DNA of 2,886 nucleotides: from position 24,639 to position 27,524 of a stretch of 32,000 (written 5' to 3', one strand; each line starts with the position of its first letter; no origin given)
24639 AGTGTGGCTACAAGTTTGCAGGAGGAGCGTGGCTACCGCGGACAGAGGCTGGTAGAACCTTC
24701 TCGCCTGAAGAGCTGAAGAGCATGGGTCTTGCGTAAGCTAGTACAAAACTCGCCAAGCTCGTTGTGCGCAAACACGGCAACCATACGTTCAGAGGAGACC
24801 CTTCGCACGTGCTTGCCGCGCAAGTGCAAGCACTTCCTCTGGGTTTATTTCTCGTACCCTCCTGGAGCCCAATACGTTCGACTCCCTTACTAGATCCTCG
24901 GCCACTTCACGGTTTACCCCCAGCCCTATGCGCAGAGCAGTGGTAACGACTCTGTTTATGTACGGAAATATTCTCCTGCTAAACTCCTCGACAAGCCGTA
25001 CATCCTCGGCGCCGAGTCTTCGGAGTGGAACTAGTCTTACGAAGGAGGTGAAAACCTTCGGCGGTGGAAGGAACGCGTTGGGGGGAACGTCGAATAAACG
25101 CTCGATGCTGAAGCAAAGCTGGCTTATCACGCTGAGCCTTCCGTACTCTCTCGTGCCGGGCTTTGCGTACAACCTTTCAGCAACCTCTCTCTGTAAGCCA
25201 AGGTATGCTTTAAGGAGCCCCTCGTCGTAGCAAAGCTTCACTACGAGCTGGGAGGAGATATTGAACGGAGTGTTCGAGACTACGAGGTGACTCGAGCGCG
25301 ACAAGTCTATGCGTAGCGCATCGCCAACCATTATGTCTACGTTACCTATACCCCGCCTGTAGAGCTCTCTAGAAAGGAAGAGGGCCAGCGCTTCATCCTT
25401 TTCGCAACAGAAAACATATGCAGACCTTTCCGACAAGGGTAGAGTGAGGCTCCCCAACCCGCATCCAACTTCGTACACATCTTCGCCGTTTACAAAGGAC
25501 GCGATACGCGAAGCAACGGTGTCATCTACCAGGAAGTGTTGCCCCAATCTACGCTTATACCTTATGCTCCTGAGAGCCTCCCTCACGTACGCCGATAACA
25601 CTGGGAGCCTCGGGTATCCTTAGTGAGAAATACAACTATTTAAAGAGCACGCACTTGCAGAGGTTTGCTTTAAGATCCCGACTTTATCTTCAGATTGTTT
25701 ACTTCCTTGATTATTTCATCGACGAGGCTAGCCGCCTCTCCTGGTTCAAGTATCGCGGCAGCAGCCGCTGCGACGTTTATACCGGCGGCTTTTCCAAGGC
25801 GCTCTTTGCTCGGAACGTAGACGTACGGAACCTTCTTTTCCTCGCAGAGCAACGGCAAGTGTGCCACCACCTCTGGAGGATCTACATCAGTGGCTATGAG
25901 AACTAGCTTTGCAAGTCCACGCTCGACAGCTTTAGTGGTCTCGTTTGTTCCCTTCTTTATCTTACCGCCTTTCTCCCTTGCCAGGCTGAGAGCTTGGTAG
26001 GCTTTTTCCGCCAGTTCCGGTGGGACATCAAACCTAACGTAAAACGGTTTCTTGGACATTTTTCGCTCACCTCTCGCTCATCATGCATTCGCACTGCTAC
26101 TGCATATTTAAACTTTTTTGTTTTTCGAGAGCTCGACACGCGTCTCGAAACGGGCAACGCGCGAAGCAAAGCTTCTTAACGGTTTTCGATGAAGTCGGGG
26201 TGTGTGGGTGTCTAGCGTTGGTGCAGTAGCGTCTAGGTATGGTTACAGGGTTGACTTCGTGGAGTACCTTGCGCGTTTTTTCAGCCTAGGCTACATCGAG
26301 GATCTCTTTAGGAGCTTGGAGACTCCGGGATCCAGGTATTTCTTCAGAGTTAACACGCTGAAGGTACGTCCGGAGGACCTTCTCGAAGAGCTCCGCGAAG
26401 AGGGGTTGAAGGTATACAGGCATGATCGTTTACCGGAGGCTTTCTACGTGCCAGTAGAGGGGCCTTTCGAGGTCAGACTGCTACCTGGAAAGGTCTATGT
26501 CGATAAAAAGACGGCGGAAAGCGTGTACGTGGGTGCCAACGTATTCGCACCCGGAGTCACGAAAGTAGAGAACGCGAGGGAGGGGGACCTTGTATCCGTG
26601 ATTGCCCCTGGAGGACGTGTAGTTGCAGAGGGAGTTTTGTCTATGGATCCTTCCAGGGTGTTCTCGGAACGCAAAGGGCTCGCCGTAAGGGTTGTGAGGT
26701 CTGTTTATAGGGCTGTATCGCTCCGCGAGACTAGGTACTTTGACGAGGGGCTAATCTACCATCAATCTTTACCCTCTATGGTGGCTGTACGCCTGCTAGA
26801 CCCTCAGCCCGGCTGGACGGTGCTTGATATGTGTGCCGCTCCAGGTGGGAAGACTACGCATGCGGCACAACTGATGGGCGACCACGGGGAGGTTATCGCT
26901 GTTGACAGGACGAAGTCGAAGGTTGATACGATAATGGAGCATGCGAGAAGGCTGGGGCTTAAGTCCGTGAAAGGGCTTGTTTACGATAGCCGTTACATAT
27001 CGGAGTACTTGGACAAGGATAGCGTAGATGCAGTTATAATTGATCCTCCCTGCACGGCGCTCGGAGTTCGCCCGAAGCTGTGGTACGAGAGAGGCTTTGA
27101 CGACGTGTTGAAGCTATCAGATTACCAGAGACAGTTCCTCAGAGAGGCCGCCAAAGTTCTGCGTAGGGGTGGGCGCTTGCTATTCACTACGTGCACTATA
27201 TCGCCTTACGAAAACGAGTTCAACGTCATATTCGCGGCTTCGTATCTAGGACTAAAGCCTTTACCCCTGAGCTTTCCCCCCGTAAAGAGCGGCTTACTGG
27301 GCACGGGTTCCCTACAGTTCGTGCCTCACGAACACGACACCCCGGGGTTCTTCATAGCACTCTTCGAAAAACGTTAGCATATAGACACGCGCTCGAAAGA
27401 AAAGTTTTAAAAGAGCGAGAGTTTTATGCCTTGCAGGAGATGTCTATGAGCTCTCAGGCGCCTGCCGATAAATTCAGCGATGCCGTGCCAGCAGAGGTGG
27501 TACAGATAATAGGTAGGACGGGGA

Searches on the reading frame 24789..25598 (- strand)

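Call 75: search_protein_families(library=pfam, proteins=[window:24789-25598:-], max_evalue=0.01)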
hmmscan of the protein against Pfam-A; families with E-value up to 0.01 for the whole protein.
window:24789-25598:- (269 aa): 4 families
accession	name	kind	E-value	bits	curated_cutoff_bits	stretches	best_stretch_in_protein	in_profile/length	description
PF00398.26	RrnaAD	-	2.1e-37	129.1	24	1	14-256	4-254/263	Ribosomal RNA adenine dimethylase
PF13649.12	Methyltransf_25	-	1.7e-05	25.8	27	1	41-114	1-76/97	Methyltransferase domain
PF05175.20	MTS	-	0.00025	21.2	23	1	38-117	32-113/170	Methyltransferase small domain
PF08241.18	Methyltransf_11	-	0.0082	17.2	21.2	0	43-108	2-66/95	Methyltransferase domain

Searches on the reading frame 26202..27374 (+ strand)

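Call 75: search_protein_families(library=pfam, proteins=[window:26202-27374:+], max_evalue=0.01)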
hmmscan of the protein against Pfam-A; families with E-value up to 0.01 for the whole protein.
window:26202-27374:+ (391 aa): 10 families
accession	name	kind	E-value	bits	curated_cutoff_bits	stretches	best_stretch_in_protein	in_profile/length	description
PF01189.24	Methyltr_RsmB-F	-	9.8e-42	143.3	27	1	198-388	3-198/199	16S rRNA methyltransferase RsmB/F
PF13847.12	Methyltransf_31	-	1e-11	45.1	27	1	204-332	4-113/145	Methyltransferase domain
PF01472.26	PUA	-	1.5e-11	44.5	24.8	1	96-166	1-72/74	PUA domain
PF13649.12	Methyltransf_25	-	1.1e-05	26.4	27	1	207-280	1-70/97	Methyltransferase domain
PF01728.25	FtsJ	-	1.4e-05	25.5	24.1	1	198-281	18-98/181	FtsJ-like methyltransferase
PF22458.1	RsmF-B_ferredox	-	2.5e-05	24.7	27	1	48-83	32-67/74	Methyltr_RsmF/B-like, ferredoxin-like domain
PF02390.23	Methyltransf_4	-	0.00014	21.8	24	0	206-280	4-78/173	Putative methyltransferase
PF01135.25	PCMT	-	0.00025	21.3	20.3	1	164-262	28-132/210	Protein-L-isoaspartate(D-aspartate) O-methyltransferase (PCMT)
PF08241.18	Methyltransf_11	-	0.00045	21.2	21.2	0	302-328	69-95/95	Methyltransferase domain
PF01209.24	Ubie_methyltran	-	0.0016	18.3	20.1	0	197-327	41-150/233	ubiE/COQ5 methyltransferase family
